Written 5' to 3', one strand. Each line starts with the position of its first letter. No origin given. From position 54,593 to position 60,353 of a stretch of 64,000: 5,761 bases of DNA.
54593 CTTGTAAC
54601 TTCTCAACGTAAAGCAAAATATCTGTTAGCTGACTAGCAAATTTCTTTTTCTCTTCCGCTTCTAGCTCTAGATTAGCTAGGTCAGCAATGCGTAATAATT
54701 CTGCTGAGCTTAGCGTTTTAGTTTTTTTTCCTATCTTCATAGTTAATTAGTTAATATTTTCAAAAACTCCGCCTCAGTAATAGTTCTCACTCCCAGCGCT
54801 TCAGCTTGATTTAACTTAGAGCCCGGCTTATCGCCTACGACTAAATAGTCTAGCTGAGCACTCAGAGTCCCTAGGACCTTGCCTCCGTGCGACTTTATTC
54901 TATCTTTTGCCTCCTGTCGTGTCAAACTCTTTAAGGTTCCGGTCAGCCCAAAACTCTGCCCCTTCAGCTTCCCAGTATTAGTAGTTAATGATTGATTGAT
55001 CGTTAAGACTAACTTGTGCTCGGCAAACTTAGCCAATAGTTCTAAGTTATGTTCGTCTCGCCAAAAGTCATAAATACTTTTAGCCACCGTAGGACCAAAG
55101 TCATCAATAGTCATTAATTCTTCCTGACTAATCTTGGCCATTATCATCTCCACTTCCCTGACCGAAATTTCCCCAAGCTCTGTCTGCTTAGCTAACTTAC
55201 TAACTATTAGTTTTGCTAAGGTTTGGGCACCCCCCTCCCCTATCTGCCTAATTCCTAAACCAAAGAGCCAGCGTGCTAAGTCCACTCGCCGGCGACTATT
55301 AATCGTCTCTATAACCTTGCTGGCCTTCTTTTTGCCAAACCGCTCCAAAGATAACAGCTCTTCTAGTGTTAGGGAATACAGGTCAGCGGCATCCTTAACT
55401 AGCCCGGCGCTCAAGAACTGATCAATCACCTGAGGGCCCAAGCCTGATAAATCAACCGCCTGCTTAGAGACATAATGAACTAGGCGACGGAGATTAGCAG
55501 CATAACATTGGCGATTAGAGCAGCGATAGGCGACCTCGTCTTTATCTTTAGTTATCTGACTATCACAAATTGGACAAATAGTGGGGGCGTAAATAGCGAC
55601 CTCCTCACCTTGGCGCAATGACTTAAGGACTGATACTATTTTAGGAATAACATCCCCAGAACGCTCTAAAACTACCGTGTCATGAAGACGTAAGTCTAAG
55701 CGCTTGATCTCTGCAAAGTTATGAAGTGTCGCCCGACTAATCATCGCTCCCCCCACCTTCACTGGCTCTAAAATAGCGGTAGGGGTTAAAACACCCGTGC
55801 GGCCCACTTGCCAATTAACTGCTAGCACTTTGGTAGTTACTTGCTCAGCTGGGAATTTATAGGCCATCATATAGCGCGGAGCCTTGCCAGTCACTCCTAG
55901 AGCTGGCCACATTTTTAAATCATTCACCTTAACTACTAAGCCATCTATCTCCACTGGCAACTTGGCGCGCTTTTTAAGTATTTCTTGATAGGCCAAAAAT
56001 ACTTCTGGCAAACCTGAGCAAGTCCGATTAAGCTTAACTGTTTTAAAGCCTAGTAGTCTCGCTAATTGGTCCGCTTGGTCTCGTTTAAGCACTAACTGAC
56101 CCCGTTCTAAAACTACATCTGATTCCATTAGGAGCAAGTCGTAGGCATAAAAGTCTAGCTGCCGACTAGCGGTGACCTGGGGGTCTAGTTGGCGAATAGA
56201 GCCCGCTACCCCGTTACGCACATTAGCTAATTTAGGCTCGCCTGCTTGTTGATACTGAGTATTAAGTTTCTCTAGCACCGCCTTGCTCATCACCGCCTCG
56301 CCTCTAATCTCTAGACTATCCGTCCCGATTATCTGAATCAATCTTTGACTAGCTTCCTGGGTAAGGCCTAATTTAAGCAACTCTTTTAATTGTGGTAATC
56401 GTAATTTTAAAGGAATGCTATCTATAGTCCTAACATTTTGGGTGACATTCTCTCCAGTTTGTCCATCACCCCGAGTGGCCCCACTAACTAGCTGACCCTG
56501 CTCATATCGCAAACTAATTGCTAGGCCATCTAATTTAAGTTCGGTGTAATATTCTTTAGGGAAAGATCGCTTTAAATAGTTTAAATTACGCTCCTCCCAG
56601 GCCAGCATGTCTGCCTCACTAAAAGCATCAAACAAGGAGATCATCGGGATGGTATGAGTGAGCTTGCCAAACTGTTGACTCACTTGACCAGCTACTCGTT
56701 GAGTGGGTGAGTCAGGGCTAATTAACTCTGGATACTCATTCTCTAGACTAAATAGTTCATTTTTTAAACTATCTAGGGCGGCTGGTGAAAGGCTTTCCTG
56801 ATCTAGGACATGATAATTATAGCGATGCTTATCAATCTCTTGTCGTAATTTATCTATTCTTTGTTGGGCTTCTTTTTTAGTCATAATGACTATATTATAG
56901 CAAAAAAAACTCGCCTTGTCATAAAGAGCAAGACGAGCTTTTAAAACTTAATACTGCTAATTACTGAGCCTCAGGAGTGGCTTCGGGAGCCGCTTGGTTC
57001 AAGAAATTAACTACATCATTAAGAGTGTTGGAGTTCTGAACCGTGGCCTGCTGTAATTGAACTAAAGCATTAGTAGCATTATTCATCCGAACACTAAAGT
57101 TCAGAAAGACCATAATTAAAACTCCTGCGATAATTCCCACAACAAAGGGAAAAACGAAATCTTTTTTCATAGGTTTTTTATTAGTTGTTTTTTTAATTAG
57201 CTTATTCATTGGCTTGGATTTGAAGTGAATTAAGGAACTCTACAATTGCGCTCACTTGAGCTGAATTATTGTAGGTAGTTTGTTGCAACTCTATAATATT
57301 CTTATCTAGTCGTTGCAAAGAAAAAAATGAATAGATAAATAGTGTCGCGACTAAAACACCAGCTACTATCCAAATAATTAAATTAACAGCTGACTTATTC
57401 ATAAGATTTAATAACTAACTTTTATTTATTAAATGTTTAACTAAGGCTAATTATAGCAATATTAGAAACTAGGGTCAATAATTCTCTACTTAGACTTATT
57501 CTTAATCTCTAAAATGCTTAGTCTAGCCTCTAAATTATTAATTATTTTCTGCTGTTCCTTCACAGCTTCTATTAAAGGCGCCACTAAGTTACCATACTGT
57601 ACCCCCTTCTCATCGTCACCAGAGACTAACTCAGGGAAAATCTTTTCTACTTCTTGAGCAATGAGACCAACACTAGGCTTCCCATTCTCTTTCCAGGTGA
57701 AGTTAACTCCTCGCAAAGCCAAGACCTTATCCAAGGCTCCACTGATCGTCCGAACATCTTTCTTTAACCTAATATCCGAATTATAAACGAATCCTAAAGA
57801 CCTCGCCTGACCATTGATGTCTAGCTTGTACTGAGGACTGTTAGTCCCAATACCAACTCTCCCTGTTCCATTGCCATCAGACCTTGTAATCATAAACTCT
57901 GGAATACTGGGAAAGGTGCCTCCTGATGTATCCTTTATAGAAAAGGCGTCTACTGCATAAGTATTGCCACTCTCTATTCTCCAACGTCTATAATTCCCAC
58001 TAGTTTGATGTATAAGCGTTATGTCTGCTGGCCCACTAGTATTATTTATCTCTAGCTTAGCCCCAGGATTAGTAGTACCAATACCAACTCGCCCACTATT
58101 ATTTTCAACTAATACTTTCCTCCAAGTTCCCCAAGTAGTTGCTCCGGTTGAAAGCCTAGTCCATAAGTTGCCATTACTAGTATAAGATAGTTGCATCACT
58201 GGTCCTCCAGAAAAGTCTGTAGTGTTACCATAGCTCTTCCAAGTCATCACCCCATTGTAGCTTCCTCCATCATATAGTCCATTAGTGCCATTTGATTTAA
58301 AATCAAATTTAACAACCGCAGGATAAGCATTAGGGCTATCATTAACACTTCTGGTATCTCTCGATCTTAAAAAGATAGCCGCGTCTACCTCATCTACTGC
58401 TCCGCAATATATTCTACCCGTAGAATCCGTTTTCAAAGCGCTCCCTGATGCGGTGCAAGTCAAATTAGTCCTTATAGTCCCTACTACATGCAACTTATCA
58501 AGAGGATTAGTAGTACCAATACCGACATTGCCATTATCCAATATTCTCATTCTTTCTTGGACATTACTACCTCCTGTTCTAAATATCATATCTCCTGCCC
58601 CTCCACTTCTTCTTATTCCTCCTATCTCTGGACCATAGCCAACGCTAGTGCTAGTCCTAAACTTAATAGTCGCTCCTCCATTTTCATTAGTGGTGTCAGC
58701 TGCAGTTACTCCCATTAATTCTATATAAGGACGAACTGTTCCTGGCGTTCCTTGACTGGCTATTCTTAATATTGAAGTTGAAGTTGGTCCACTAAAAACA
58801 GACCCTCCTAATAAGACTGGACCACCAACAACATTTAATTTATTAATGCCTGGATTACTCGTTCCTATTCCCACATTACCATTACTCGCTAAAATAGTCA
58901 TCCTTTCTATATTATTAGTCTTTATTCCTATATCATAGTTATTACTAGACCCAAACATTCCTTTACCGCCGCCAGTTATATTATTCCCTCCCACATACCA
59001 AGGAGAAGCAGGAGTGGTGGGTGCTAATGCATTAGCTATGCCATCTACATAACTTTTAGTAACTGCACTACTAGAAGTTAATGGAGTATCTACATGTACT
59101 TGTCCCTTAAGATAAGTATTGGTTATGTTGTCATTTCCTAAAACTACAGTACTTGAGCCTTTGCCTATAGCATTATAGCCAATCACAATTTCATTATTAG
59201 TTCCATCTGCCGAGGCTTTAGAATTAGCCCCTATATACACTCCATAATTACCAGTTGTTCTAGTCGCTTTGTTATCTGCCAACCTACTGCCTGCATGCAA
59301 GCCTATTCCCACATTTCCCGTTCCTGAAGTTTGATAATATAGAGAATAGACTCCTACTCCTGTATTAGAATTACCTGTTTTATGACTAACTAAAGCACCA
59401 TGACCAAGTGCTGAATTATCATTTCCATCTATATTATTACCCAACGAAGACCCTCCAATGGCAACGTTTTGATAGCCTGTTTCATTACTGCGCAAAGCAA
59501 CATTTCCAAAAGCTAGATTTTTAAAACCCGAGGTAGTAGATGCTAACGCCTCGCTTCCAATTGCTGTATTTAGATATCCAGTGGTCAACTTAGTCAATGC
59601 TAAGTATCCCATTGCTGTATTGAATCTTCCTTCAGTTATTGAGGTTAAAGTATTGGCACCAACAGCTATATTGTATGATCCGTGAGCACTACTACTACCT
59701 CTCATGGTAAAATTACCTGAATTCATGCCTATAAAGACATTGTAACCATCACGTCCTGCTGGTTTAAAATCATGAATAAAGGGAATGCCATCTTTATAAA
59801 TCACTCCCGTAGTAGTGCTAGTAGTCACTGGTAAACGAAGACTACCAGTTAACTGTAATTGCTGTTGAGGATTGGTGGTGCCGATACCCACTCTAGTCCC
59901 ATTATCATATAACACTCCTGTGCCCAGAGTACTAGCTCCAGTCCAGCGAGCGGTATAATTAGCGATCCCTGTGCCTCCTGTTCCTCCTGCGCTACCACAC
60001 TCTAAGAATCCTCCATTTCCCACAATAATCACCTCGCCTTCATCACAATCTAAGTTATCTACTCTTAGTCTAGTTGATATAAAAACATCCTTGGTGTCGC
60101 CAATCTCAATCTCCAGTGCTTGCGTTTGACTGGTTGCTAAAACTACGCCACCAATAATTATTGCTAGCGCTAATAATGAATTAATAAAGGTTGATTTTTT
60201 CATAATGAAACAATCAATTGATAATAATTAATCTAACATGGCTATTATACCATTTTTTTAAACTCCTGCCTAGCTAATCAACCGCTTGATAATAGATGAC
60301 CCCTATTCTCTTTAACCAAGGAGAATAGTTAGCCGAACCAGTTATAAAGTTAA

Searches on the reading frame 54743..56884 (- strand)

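Call 42: search_protein_families(library=pfam, proteins=[window:54743-56884:-], max_evalue=0.00001)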
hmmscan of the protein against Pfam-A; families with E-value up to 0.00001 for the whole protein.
window:54743-56884:- (713 aa): 6 families
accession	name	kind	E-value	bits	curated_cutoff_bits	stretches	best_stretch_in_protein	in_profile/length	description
PF01653.23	DNA_ligase_aden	-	5.6e-72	242.7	27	2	189-347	100-253/253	NAD-dependent DNA ligase adenylation domain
PF03120.22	DNA_ligase_OB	-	2.4e-32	111.1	32.9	1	350-427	1-78/79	NAD-dependent DNA ligase OB-fold domain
PF12826.13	HHH_2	-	4.4e-12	46.4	27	1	539-616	2-63/64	Helix-hairpin-helix motif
PF00533.33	BRCT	-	9.1e-12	45.5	21.3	1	638-709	4-76/78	BRCA1 C Terminus (BRCT) domain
PF14520.12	HHH_5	-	3.8e-10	40.5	27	1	478-528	6-55/57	Helix-hairpin-helix domain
PF03119.21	DNA_ligase_ZBD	-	3.6e-07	30.4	25.8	1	437-462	2-27/27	NAD-dependent DNA ligase C4 zinc finger domain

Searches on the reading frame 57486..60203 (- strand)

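Call 42: search_protein_families(library=pfam, proteins=[window:57486-60203:-], max_evalue=0.00001)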
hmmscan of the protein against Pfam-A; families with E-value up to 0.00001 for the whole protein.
window:57486-60203:- (905 aa): 1 family
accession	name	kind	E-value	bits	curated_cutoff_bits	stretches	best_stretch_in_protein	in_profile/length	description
PF13884.11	Peptidase_S74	-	5.7e-17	62.2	22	1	809-860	1-57/58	Chaperone of endosialidase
